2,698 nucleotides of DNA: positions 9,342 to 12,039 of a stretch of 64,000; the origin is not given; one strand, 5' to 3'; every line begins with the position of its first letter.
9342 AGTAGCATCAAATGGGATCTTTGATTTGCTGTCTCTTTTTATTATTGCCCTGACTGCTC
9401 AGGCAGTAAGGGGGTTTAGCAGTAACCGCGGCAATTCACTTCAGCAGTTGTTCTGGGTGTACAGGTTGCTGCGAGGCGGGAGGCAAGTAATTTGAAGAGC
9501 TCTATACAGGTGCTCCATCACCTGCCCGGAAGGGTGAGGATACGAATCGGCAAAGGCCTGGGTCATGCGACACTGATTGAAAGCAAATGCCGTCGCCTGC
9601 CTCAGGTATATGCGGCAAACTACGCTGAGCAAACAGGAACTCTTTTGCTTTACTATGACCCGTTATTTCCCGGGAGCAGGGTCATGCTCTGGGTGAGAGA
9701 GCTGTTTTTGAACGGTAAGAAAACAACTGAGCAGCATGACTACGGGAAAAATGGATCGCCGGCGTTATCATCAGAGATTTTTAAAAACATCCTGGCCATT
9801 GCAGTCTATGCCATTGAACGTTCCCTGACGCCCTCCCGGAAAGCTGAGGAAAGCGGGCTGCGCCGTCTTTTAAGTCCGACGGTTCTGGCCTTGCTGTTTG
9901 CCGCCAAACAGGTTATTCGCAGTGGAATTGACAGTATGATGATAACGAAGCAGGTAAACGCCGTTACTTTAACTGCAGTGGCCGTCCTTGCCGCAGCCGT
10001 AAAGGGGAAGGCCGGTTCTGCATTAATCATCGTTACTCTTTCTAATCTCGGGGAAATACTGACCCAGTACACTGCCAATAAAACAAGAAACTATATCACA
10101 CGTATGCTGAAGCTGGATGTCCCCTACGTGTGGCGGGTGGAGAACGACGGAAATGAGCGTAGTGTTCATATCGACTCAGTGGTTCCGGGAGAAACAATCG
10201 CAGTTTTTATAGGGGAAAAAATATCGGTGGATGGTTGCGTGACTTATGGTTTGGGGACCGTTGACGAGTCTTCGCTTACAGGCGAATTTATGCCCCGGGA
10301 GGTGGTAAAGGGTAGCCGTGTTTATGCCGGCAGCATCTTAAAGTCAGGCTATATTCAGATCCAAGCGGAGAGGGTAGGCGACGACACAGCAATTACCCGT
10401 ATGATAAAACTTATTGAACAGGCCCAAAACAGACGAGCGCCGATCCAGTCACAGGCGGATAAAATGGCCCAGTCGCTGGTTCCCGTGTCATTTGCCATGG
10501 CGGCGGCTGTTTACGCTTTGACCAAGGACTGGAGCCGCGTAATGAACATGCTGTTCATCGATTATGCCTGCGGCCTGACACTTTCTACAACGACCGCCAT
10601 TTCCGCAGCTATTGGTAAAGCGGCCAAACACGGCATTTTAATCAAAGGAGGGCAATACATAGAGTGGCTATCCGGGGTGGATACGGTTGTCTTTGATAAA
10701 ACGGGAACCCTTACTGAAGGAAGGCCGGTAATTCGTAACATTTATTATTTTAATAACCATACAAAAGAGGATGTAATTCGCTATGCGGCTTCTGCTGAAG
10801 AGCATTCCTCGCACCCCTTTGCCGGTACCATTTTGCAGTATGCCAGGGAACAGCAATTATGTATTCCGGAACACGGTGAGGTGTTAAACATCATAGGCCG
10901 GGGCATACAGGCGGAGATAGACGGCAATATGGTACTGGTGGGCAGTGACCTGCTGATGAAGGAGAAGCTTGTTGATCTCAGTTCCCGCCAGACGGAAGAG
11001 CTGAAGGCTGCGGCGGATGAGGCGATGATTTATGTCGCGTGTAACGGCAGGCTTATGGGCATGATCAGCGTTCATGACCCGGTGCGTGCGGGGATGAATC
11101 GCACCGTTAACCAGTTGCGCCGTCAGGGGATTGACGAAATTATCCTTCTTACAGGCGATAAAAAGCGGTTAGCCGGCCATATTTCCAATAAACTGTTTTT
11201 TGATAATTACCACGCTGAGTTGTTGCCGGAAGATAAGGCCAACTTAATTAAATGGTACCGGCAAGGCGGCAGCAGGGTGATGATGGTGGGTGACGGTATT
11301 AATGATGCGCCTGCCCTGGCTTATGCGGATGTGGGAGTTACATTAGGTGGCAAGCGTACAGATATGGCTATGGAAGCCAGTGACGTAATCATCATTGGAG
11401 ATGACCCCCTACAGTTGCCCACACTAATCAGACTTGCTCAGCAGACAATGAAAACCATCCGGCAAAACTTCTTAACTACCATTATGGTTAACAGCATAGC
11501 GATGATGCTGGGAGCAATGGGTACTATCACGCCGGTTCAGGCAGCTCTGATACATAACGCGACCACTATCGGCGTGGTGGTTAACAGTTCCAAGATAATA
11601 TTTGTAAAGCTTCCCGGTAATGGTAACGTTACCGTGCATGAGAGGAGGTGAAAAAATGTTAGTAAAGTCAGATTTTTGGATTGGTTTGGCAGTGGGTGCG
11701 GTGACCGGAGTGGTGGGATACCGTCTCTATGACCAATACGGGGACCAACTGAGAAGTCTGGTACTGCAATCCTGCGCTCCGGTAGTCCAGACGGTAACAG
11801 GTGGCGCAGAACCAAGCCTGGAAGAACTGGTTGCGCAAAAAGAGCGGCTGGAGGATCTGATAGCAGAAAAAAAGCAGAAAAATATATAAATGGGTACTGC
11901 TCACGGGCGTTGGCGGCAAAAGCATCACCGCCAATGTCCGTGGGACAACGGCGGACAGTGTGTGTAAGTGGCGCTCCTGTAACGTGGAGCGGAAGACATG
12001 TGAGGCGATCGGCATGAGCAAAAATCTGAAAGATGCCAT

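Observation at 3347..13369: Ferrosome-like (fez-type) iron-organelle locus built around two divergent P1B ATPases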

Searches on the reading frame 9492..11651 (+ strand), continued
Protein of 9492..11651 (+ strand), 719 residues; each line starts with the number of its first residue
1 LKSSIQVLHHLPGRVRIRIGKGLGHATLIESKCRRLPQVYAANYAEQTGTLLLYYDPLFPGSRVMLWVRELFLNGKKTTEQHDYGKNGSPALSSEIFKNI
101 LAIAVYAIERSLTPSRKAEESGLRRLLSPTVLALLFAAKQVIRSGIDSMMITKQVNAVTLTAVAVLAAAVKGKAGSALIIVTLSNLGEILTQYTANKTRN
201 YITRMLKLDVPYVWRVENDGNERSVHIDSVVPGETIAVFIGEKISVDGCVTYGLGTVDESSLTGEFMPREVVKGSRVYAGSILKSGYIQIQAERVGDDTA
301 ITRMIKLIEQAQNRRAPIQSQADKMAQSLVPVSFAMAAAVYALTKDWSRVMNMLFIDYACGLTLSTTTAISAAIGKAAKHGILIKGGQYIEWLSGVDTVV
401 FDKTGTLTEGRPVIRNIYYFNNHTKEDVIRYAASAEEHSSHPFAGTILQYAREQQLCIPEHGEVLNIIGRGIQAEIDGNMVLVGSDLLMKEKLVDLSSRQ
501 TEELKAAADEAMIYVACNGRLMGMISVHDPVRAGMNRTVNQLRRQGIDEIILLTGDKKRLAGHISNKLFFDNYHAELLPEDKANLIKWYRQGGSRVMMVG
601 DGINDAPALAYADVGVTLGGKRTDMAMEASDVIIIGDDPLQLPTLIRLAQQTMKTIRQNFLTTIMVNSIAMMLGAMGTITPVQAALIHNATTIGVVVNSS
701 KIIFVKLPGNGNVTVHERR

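Call 85: search_protein_families(library=pfam, proteins=[L013:5632-6249:+, L013:8528-9247:+, L013:12273-12647:+, L013:12704-13675:+, L013:13672-14109:+, L013:14164-14466:+, L013:6246-8531:+, L013:14532-16736:+], max_evalue=0.01)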
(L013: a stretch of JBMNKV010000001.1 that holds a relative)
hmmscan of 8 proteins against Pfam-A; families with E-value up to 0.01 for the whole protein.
L013:5632-6249:+ (205 aa): 4 families
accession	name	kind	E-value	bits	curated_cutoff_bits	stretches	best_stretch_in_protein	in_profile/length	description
PF02742.21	Fe_dep_repr_C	-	5.2e-15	55.6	27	1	115-176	1-62/70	Iron dependent repressor, metal binding and dimerisation domain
PF01325.25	Fe_dep_repress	-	5.1e-13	49.4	26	1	55-110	3-58/60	Iron dependent repressor, N-terminal DNA binding domain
PF12802.13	MarR_2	-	8e-05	23.2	27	1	64-106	10-52/61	MarR family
PF00392.27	GntR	-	0.0087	16.1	27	0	78-107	28-57/64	Bacterial regulatory proteins, gntR family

L013:8528-9247:+ (239 aa): 1 family
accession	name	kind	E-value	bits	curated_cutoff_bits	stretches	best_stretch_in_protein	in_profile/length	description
PF04023.20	FeoA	-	5.6e-08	33.2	23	1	81-149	2-71/74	FeoA domain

L013:12273-12647:+ (124 aa): 1 family
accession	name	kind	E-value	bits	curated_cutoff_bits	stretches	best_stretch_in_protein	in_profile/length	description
PF19991.5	HMA_2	-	1.4e-05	25.5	30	1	19-86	8-72/154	Heavy metal associated domain 2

L013:12704-13675:+ (323 aa): 0 families

L013:13672-14109:+ (145 aa): 0 families

L013:14164-14466:+ (100 aa): 0 families

L013:6246-8531:+ (761 aa): 5 families
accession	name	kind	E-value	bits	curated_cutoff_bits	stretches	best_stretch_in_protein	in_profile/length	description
PF00122.25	E1-E2_ATPase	-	3.1e-35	121.7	28.1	1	243-411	5-181/181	E1-E2 ATPase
PF00702.32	Hydrolase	-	9.1e-30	104.9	26.4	1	427-646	1-190/191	haloacid dehalogenase-like hydrolase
PF19991.5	HMA_2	-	9.5e-07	29.3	30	1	55-111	8-64/154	Heavy metal associated domain 2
PF12710.13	HAD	-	0.00041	21.3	27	1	564-643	86-188/189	haloacid dehalogenase-like hydrolase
PF08282.18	Hydrolase_3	-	0.0017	18.5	20.9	1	623-670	199-246/255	haloacid dehalogenase-like hydrolase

L013:14532-16736:+ (734 aa): 4 families
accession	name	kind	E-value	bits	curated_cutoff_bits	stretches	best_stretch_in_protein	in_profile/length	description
PF00122.25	E1-E2_ATPase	-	3.4e-42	144.5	28.1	1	222-388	5-179/181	E1-E2 ATPase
PF00702.32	Hydrolase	-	6.7e-19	69.5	26.4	1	407-623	2-191/191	haloacid dehalogenase-like hydrolase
PF19991.5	HMA_2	-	7.6e-05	23.1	30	1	11-74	12-75/154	Heavy metal associated domain 2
PF08282.18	Hydrolase_3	-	0.0017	18.6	20.9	1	603-644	203-244/255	haloacid dehalogenase-like hydrolase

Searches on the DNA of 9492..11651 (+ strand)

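Call 93: search_rna_families(sources=[L081, L082, L084, L085, L098, L100, L113, L116], threshold=gathering)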
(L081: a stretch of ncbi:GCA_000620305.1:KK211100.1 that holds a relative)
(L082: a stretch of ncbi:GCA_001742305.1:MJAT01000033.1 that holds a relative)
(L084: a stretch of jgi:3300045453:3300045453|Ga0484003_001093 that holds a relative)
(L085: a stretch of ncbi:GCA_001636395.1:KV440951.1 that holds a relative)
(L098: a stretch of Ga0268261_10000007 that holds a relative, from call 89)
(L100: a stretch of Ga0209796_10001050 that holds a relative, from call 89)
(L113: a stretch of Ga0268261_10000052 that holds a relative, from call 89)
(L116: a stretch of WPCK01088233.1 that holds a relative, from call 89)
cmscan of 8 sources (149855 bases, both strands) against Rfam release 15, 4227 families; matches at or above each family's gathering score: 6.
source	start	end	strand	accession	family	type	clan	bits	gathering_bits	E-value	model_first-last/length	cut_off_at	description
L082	1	189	+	RF02541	LSU_rRNA_bacteria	Gene; rRNA;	CL00112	154.5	50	3.4e-46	2737-2925/2925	5'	Bacterial large subunit ribosomal RNA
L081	15132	15298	-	RF00380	Magnesium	Cis-reg; riboswitch;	-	144.6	44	2.3e-32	1-169/169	no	M-box riboswitch aptamer (ykoK leader)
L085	11042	11318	+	RF00230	T-box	Cis-reg; leader;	-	109.7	93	5.6e-23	1-219/219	no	T-box leader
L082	273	389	+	RF00001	5S_rRNA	Gene; rRNA;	CL00113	95.6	38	4e-19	1-120/120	no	5S ribosomal RNA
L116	5985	6066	-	RF01051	c-di-GMP-I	Cis-reg; riboswitch;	CL00126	73.9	35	3e-12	1-87/87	no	c-di-GMP-I riboswitch aptamer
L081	6483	6582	+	RF02510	PYLIS_3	Cis-reg;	-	44.8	38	1.3e-05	1-100/100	no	Pyrrolysine insertion sequence mttB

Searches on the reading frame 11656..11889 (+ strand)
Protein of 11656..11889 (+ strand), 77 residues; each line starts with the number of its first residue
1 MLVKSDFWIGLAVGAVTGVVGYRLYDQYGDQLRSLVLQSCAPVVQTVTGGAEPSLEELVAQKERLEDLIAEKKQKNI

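Call 4: search_protein_families(library=pfam, proteins=[window:11656-11889:+], max_evalue=0.01)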
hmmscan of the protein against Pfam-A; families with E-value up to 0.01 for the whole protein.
window:11656-11889:+ (77 aa): 0 families

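Call 5: search_protein_families(library=ncbifam, proteins=[window:11656-11889:+], max_evalue=0.01)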
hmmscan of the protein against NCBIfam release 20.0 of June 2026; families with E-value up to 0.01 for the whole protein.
window:11656-11889:+ (77 aa): 0 families

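Call 33: search_protein_families(library=pfam, proteins=[window:11656-11886:+], max_evalue=10)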
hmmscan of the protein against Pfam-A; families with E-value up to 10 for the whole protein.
seq(77 aa): 0 families

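Call 70: search_protein_representatives(protein=window:11656-11889:+)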
Query: 77 residues. Proteins with E-value up to 0.001 (for the whole library): 40; up to 1e-10: 5; up to 1e-30: 0. The best 40 are listed.
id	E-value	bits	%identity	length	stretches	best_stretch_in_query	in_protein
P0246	1.4e-23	98.3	66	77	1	7-77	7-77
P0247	5.4e-19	83.8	75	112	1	20-74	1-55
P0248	5.2e-13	64.9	53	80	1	2-73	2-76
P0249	2.0e-12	63.0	54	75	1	1-73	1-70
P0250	3.8e-11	59.0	52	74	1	1-74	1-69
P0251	5.4e-09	52.2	46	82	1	5-73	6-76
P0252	1.4e-07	47.6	55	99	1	1-75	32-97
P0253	2.1e-07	47.2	57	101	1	3-72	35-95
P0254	3.1e-07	46.6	56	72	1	3-72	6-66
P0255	3.1e-07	46.6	57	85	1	1-72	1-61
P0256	3.9e-07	46.3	47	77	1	8-75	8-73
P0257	5.2e-07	45.9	49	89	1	4-76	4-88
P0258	1.1e-06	44.9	47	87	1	6-75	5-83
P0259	1.1e-06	44.9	57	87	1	1-73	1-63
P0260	1.1e-06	44.8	53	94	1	1-75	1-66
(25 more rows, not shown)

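Call 89: find_related_loci(query=A4, collection=metagenome_contigs, flank=10000)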
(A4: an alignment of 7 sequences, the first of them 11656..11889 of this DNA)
Query A4 (77 aa) in metagenome_contigs; peptide patterns used: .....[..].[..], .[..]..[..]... (x = any residue, [..] = any of these).
339 stretches matched a pattern; 30 encode a relative of the query (tblastn E <= 1e-3); 30 distinct loci.
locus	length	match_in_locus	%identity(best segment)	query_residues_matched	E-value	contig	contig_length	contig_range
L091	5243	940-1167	76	1-76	5e-37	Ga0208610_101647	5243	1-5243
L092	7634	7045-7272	76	1-76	5e-37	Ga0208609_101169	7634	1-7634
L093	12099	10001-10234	73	1-77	1e-36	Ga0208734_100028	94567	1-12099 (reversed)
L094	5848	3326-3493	77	22-77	5e-27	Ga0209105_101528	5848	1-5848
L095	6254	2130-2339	63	1-73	2e-25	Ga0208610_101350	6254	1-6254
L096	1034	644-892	53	1-76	5e-23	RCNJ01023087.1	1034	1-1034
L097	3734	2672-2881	55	1-71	3e-22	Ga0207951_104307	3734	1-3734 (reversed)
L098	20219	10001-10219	49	1-73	4e-21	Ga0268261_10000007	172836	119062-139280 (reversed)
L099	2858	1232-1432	58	6-73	7e-19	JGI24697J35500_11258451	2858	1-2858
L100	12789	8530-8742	51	1-71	3e-18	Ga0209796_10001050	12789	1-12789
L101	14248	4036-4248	51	1-71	3e-18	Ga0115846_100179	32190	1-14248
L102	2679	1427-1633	55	1-71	3e-18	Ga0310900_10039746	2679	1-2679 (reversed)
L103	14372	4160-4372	51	1-71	3e-18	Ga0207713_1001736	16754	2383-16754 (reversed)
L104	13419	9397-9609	51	1-71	3e-18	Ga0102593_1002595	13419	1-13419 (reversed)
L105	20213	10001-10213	51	1-71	3e-18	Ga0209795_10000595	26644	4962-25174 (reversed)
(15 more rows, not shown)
